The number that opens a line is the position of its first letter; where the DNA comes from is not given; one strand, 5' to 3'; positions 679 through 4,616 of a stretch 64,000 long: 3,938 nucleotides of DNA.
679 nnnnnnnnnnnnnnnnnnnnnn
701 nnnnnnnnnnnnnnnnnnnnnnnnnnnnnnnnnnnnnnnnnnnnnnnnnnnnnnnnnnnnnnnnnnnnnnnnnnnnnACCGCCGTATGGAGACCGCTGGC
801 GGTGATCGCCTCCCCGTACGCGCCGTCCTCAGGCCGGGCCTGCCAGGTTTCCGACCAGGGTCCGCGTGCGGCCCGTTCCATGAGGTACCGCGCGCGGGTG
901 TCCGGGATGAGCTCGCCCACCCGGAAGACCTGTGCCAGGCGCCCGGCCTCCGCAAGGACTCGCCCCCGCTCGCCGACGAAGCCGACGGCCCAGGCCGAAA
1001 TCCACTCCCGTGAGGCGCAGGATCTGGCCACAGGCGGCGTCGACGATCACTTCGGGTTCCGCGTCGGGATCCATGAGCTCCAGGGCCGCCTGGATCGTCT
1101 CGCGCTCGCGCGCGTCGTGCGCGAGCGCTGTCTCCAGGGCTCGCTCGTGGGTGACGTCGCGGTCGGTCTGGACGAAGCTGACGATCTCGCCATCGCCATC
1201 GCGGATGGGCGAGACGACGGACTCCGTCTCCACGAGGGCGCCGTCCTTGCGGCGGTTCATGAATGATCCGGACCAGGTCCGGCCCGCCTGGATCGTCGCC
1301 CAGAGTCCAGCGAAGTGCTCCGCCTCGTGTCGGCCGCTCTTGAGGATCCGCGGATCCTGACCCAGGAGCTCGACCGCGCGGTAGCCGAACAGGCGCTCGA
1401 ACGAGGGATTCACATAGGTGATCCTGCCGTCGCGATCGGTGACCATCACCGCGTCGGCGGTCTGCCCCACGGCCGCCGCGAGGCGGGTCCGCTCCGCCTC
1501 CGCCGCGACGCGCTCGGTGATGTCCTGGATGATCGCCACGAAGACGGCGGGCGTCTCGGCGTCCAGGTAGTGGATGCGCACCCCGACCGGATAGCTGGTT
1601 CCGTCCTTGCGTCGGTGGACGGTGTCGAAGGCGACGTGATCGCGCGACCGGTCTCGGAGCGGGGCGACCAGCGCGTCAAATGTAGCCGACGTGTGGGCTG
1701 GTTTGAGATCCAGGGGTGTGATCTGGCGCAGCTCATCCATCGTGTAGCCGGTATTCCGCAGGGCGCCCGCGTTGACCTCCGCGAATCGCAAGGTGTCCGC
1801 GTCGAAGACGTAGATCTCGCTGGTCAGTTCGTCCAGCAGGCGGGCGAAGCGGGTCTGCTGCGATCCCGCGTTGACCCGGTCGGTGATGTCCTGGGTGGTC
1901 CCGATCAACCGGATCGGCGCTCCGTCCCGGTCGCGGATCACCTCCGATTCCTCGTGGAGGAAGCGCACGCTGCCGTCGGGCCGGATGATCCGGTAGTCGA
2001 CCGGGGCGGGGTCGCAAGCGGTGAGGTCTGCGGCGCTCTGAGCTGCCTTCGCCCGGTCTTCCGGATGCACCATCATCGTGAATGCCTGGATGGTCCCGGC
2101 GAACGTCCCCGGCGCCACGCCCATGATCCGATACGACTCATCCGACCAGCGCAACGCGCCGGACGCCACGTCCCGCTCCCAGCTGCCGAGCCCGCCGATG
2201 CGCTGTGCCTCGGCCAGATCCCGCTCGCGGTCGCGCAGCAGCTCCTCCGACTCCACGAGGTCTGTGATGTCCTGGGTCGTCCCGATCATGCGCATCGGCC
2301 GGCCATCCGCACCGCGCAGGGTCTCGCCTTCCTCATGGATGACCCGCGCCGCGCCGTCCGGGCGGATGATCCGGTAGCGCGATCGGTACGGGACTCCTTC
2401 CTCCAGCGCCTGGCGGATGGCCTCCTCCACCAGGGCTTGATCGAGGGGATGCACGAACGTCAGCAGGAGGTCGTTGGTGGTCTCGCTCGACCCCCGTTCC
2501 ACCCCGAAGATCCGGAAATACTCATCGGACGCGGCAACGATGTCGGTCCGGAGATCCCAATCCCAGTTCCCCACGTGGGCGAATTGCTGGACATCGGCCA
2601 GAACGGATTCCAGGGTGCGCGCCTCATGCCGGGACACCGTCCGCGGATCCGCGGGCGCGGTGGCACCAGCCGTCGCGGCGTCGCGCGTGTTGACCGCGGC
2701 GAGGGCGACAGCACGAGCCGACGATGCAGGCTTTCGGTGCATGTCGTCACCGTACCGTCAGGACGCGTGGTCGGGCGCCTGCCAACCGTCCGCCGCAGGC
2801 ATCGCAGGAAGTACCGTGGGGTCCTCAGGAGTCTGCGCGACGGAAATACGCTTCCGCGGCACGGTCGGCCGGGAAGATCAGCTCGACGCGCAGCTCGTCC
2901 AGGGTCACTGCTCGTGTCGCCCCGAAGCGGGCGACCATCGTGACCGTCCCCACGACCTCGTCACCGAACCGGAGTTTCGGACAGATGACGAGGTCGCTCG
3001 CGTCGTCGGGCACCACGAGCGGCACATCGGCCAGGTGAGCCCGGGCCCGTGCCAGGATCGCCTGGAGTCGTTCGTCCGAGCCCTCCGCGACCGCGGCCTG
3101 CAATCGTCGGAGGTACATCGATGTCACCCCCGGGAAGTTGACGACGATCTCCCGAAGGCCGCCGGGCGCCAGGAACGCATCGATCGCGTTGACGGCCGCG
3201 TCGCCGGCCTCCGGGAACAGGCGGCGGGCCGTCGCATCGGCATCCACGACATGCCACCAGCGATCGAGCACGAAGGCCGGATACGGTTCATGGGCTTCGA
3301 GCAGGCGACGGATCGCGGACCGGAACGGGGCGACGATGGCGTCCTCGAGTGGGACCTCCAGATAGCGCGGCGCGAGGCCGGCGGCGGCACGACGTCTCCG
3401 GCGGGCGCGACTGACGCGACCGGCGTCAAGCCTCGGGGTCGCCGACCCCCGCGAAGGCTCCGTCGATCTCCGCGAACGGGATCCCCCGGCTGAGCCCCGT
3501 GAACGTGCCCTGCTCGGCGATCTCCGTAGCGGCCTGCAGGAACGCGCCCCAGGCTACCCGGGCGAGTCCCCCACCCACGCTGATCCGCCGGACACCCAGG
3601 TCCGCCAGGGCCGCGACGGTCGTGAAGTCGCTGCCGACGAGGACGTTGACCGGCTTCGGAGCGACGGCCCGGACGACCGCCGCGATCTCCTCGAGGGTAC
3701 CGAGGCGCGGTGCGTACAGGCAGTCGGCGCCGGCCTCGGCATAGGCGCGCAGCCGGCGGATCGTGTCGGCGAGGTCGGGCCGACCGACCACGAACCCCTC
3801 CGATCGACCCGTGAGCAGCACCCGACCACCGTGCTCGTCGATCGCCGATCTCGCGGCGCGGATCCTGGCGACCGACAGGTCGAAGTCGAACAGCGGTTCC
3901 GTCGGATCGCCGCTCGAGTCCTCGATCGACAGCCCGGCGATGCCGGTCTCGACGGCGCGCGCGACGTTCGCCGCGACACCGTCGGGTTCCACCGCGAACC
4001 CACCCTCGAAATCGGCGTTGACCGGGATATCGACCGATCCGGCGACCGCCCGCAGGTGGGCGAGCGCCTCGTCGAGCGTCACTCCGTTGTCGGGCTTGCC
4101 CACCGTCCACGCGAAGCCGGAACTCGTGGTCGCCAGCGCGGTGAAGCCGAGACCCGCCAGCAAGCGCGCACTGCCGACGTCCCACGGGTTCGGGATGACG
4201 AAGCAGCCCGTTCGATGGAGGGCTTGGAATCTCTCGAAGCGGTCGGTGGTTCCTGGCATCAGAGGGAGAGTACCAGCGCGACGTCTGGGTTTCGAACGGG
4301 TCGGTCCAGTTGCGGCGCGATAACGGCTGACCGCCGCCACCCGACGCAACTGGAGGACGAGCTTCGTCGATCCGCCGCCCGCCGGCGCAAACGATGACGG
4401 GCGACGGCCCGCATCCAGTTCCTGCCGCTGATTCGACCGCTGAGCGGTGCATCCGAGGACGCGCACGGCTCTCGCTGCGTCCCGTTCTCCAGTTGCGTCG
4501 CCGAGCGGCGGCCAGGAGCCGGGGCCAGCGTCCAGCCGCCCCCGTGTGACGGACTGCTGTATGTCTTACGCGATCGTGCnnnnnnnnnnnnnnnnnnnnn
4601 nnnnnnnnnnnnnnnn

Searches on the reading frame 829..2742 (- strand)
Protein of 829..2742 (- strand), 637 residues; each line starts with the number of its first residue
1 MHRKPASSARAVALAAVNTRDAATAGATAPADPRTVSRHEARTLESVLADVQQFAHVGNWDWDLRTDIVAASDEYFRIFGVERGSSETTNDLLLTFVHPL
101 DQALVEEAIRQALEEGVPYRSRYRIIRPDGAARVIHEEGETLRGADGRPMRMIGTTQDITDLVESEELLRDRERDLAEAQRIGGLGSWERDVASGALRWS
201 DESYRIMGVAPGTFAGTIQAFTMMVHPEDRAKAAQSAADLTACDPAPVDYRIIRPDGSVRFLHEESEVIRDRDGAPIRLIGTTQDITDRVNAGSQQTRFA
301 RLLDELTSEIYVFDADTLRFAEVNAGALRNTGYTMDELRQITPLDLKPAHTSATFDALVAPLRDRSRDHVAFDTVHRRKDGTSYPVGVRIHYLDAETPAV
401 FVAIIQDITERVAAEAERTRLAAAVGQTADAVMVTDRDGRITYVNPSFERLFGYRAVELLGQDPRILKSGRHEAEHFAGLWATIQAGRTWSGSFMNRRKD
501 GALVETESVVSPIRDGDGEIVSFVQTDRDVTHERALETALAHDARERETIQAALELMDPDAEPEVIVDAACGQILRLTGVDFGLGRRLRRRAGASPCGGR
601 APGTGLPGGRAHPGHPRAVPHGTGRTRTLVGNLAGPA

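Call 29: search_protein_families(library=pfam, proteins=[window:829-2742:-], max_evalue=0.001)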
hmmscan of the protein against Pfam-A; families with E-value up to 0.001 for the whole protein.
window:829-2742:- (637 aa): 5 families
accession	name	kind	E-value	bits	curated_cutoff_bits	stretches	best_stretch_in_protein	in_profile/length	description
PF08447.18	PAS_3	-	4.7e-51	171.4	25.6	3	197-282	2-88/89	PAS fold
PF13426.13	PAS_9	-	1e-37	128.9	27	2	430-531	2-102/103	PAS domain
PF00989.32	PAS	-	9.4e-36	122.7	22.6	2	420-528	2-111/113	PAS fold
PF08448.16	PAS_4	-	1.5e-23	83.5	23.1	1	427-534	3-109/110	PAS fold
PF13188.13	PAS_8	-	2.6e-13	49.8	21.8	1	420-463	2-46/65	PAS domain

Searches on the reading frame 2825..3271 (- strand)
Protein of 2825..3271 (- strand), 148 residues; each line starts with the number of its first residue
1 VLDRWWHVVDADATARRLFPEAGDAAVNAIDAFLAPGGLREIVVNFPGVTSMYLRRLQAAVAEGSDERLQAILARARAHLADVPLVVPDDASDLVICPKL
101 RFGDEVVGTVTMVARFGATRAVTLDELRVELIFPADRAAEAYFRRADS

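Call 29: search_protein_families(library=pfam, proteins=[window:2825-3271:-], max_evalue=0.001)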
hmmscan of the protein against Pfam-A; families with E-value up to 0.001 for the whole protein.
window:2825-3271:- (148 aa): 1 family
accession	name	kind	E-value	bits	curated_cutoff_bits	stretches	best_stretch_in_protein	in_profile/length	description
PF17765.7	MLTR_LBD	-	4e-13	50.2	26.3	1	2-145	20-167/168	MmyB-like transcription regulator ligand binding domain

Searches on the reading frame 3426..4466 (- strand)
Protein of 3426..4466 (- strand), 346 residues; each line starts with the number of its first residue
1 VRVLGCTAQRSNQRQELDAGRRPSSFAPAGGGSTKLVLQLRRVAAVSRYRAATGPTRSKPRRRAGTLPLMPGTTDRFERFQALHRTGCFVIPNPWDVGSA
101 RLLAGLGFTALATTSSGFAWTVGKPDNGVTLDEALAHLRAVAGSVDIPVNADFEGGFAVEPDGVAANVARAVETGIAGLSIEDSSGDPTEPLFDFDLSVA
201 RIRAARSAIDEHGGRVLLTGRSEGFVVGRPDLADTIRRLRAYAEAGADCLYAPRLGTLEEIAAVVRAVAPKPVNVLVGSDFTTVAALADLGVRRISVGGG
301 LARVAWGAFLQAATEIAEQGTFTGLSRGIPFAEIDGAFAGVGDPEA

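Call 29: search_protein_families(library=pfam, proteins=[window:3426-4466:-], max_evalue=0.001)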
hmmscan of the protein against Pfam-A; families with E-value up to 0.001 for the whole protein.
window:3426-4466:- (346 aa): 1 family
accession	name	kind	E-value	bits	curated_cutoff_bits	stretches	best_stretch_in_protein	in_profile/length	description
PF13714.12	PEP_mutase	-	1.6e-73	247.7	31.5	1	80-316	1-239/240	Phosphoenolpyruvate phosphomutase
